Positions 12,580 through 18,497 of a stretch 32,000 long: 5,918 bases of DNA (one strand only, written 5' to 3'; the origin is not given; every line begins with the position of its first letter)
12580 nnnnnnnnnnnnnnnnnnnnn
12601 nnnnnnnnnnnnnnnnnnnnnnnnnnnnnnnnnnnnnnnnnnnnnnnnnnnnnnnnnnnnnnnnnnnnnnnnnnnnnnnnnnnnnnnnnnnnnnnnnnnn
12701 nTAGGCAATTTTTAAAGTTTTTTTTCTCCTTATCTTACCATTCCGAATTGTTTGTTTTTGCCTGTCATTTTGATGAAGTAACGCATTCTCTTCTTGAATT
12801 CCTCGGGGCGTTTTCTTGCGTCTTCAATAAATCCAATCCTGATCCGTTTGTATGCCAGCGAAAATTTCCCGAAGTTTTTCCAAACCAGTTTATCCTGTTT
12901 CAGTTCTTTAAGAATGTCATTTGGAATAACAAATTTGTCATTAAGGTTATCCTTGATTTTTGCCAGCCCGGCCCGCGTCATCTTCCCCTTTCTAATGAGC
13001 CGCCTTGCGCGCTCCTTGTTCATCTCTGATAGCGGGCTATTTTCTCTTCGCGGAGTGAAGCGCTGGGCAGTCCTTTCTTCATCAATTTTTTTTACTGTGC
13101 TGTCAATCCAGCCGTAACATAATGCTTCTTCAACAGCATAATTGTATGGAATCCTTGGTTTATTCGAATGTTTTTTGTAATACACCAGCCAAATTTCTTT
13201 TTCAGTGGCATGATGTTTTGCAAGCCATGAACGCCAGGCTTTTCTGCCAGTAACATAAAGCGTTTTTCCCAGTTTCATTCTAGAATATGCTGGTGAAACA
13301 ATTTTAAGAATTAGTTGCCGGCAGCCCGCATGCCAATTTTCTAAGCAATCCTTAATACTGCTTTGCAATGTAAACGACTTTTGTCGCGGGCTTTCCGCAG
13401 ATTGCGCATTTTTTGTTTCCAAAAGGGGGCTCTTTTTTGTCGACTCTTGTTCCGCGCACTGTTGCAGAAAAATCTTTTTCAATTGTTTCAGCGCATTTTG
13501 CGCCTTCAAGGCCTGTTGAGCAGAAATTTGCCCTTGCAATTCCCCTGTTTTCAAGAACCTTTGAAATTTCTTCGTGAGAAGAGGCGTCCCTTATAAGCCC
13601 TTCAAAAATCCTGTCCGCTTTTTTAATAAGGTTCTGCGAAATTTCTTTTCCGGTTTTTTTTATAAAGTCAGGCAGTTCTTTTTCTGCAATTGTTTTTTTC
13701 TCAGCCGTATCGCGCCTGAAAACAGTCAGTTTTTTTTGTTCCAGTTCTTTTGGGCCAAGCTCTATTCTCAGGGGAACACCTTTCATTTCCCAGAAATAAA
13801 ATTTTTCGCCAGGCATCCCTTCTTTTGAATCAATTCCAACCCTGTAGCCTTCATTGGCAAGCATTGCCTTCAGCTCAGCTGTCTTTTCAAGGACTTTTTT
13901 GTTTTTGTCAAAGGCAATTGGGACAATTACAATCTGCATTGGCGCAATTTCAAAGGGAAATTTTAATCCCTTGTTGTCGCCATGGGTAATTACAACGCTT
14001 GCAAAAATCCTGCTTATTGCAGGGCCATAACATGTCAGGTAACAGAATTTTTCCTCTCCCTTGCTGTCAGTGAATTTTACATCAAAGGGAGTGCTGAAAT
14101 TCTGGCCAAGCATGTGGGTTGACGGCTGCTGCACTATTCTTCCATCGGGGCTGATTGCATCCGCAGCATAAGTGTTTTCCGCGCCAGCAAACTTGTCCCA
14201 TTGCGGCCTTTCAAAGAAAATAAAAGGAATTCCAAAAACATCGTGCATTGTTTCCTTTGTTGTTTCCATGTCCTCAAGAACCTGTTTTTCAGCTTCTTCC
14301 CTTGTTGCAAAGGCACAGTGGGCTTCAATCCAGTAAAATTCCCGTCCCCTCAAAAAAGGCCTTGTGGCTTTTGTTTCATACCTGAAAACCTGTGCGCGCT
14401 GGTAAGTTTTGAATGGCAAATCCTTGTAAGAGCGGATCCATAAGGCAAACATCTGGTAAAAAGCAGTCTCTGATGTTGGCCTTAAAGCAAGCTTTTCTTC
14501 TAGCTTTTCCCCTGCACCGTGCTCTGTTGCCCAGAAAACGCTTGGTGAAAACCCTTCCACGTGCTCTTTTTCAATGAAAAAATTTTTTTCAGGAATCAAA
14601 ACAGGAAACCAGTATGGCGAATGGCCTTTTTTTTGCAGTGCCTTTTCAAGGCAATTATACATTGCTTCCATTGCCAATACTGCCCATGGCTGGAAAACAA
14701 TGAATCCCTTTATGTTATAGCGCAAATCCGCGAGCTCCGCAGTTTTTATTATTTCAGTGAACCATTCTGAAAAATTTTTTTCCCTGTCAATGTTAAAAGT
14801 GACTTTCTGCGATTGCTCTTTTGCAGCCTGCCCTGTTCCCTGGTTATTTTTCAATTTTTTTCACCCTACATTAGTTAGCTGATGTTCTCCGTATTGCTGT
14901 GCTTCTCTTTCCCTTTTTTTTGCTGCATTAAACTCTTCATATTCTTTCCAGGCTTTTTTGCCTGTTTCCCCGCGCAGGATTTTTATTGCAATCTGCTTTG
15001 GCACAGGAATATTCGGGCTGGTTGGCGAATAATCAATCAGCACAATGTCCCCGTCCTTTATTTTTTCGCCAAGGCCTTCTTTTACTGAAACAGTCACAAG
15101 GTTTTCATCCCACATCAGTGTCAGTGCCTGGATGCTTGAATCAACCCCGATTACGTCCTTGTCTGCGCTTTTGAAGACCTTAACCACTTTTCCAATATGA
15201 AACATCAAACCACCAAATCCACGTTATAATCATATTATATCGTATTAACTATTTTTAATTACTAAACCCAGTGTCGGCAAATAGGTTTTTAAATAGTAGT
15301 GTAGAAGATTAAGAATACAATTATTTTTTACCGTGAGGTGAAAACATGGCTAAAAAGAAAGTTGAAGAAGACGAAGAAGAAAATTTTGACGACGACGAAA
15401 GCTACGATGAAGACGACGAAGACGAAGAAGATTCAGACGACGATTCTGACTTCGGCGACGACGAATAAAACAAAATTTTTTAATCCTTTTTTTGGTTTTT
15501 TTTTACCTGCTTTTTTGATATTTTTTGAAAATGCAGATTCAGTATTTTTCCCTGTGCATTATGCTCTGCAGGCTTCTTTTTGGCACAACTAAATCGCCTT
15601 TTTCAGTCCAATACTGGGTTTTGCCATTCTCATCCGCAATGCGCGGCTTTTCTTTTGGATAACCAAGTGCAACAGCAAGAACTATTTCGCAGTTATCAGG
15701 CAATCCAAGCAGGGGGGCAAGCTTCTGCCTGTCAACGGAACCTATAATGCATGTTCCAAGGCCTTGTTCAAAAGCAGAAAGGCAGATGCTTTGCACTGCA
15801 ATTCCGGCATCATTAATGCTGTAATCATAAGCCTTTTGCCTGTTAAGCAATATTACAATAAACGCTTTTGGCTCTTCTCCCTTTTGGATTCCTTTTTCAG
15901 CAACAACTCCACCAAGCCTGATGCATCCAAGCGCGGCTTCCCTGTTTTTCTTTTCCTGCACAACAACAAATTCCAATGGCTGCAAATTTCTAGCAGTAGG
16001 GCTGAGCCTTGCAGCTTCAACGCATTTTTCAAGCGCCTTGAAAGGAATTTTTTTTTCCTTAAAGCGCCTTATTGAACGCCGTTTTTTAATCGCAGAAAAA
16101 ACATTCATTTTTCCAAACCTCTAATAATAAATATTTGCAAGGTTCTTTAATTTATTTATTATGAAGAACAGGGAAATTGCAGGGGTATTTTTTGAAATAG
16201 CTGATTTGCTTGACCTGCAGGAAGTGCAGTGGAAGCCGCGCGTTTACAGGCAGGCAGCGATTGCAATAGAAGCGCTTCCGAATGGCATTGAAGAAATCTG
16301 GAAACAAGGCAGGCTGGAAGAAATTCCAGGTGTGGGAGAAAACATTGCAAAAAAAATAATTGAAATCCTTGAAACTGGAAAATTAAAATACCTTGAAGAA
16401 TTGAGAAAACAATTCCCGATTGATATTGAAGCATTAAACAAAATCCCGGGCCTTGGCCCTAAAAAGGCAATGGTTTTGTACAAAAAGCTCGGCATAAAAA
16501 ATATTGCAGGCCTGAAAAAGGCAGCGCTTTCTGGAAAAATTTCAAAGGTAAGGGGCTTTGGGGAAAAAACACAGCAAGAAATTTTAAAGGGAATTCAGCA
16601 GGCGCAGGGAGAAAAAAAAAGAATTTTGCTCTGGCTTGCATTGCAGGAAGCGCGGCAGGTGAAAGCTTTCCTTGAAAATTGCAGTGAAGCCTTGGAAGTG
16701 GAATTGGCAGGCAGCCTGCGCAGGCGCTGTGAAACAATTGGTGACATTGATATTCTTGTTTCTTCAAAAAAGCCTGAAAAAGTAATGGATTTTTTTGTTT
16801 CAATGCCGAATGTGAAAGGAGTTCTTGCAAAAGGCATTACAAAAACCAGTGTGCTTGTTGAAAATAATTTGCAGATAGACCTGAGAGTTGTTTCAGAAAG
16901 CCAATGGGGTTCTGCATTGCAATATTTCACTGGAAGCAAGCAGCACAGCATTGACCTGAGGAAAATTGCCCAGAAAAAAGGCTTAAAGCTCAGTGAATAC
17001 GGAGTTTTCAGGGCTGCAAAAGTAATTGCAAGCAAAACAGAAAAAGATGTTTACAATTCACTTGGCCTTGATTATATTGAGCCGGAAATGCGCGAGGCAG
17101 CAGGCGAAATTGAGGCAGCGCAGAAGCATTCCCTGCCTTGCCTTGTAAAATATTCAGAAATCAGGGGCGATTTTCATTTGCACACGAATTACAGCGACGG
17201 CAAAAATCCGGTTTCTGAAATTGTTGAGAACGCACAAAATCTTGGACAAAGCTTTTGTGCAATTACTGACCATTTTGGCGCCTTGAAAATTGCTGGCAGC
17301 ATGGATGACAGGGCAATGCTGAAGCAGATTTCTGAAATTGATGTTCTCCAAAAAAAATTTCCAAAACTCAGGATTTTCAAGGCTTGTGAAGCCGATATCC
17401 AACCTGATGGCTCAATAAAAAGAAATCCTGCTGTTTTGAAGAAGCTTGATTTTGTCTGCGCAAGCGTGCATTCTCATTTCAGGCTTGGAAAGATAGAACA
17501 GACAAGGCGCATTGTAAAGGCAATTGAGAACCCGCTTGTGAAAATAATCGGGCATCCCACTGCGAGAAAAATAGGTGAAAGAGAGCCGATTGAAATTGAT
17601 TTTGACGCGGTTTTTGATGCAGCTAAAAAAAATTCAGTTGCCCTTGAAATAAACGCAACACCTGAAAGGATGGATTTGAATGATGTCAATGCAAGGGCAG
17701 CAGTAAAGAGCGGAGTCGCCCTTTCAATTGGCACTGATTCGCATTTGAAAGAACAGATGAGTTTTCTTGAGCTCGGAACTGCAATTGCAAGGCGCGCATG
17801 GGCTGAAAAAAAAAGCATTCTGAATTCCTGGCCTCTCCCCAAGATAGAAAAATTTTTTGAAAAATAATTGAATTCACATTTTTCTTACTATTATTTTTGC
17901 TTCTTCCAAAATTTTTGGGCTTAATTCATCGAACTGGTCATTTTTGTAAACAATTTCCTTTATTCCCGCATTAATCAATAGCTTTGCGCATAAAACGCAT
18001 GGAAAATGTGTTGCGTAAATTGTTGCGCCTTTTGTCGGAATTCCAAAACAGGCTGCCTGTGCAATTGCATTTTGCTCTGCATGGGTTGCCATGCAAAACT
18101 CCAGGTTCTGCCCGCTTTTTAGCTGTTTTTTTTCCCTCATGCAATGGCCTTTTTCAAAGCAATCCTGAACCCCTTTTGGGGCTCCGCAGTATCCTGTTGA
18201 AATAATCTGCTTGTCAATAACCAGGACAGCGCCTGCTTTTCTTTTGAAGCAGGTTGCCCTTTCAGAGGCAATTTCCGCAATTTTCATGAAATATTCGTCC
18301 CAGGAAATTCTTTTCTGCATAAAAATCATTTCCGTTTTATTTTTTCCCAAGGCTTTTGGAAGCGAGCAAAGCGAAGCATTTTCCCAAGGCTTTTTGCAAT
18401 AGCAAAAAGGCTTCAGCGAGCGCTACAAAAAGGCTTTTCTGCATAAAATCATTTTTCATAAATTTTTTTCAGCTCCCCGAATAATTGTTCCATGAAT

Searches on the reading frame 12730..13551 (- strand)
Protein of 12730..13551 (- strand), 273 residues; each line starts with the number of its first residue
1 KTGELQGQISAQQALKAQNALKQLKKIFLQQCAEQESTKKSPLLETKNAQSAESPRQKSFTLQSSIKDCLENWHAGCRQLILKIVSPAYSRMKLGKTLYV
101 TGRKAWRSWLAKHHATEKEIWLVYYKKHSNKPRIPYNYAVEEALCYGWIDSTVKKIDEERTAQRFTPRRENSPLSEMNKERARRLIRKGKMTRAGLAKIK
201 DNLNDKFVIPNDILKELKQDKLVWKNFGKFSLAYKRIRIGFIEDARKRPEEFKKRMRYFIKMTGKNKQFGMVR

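Call 44: search_protein_families(library=pfam, proteins=[window:12730-13551:-], max_evalue=0.001)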
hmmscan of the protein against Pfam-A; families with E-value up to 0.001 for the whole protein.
window:12730-13551:- (273 aa): 1 family
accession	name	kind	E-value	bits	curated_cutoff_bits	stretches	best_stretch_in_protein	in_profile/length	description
PF13376.11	OmdA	-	5.2e-09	36.4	25.6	1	207-264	2-58/60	Bacteriocin-protection, YdeI or OmpD-Associated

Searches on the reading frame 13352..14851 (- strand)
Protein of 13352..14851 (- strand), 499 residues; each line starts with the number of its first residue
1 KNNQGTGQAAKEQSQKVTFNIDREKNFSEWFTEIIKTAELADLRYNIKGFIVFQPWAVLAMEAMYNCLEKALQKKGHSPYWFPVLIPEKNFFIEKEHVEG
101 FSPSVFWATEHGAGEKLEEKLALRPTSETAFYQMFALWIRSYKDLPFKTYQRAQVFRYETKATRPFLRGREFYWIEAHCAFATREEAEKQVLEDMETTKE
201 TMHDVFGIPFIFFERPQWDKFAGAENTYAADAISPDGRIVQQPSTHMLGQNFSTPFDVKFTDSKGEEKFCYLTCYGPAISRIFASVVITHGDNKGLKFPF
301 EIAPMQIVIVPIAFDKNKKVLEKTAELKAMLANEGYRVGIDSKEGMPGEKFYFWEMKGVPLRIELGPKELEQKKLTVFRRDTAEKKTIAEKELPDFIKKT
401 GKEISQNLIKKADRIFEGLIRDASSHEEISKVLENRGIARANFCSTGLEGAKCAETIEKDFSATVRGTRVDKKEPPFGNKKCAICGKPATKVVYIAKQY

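Call 45: search_protein_families(library=pfam, proteins=[window:13352-14851:-], max_evalue=0.001)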
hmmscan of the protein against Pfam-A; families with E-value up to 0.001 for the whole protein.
window:13352-14851:- (499 aa): 3 families
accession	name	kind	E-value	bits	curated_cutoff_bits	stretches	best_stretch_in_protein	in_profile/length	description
PF00587.30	tRNA-synt_2b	-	9.2e-31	107.7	29.3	1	116-286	6-175/179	tRNA synthetase class II core domain (G, H, P, S and T)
PF03129.25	HGTP_anticodon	-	7e-20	71.4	21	1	306-399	1-93/94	Anticodon binding domain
PF09180.16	ProRS-C_1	-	5.9e-13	49.2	31.5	1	427-499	2-71/71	Prolyl-tRNA synthetase, C-terminal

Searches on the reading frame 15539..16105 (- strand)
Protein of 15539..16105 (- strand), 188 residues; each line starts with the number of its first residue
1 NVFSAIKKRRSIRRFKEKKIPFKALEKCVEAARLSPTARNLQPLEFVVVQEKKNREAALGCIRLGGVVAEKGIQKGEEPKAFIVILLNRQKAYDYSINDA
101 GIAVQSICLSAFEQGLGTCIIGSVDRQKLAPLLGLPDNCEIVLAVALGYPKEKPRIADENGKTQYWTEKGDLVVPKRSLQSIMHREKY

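Call 45: search_protein_families(library=pfam, proteins=[window:15539-16105:-], max_evalue=0.001)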
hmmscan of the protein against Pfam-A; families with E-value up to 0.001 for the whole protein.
window:15539-16105:- (188 aa): 2 families
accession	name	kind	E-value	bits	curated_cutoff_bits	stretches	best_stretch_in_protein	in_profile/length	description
PF00881.29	Nitroreductase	-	3.6e-30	105.8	23.5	1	6-149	1-167/167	Nitroreductase family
PF14512.11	TM1586_NiRdase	-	7.4e-15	55.6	27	1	78-153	65-136/215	Putative TM nitroreductase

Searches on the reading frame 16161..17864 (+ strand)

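Call 45: search_protein_families(library=pfam, proteins=[window:16161-17864:+], max_evalue=0.001)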
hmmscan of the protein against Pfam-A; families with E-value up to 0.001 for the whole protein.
window:16161-17864:+ (568 aa): 9 families
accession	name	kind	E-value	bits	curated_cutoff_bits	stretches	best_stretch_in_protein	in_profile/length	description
PF14791.11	DNA_pol_B_thumb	-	1.8e-24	85.8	25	1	252-312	1-63/63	DNA polymerase beta thumb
PF14716.13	HHH_8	-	1.2e-17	64.5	30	1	1-75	1-73/73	Helix-hairpin-helix domain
PF02811.25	PHP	-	6.1e-13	49.9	26.4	1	337-499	1-163/164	PHP domain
PF14520.12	HHH_5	-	4.1e-11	43.6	27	1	90-146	2-56/57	Helix-hairpin-helix domain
PF00633.29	HHH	-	1.7e-06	28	24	0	81-103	2-24/30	Helix-hairpin-helix motif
PF14792.12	DNA_pol_B_palm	-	2.8e-06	28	25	1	164-252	11-92/113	DNA polymerase beta palm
PF11798.14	IMS_HHH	-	6.1e-05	23.5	24.4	0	92-112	13-32/32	IMS family HHH motif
PF12836.13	HHH_3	-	0.00015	22.2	27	0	52-83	16-48/65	Helix-hairpin-helix motif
PF11731.14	Cdd1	-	0.00047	20.7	25.5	0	89-120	5-35/86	Pathogenicity locus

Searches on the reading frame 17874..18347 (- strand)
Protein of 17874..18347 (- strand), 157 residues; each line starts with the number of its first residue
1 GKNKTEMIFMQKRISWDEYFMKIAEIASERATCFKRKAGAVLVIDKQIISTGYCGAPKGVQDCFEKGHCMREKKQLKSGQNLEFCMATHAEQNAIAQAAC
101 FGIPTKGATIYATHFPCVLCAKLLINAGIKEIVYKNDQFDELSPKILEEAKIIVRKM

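Call 45: search_protein_families(library=pfam, proteins=[window:17874-18347:-], max_evalue=0.001)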
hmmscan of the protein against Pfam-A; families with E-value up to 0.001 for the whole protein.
window:17874-18347:- (157 aa): 2 families
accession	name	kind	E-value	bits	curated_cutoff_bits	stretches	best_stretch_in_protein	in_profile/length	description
PF00383.29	dCMP_cyt_deam_1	-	2e-22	79.4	25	1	15-134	2-100/102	Cytidine and deoxycytidylate deaminase zinc-binding region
PF14437.12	MafB19-deam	-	1.4e-19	70.9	27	1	15-138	2-103/142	MafB19-like deaminase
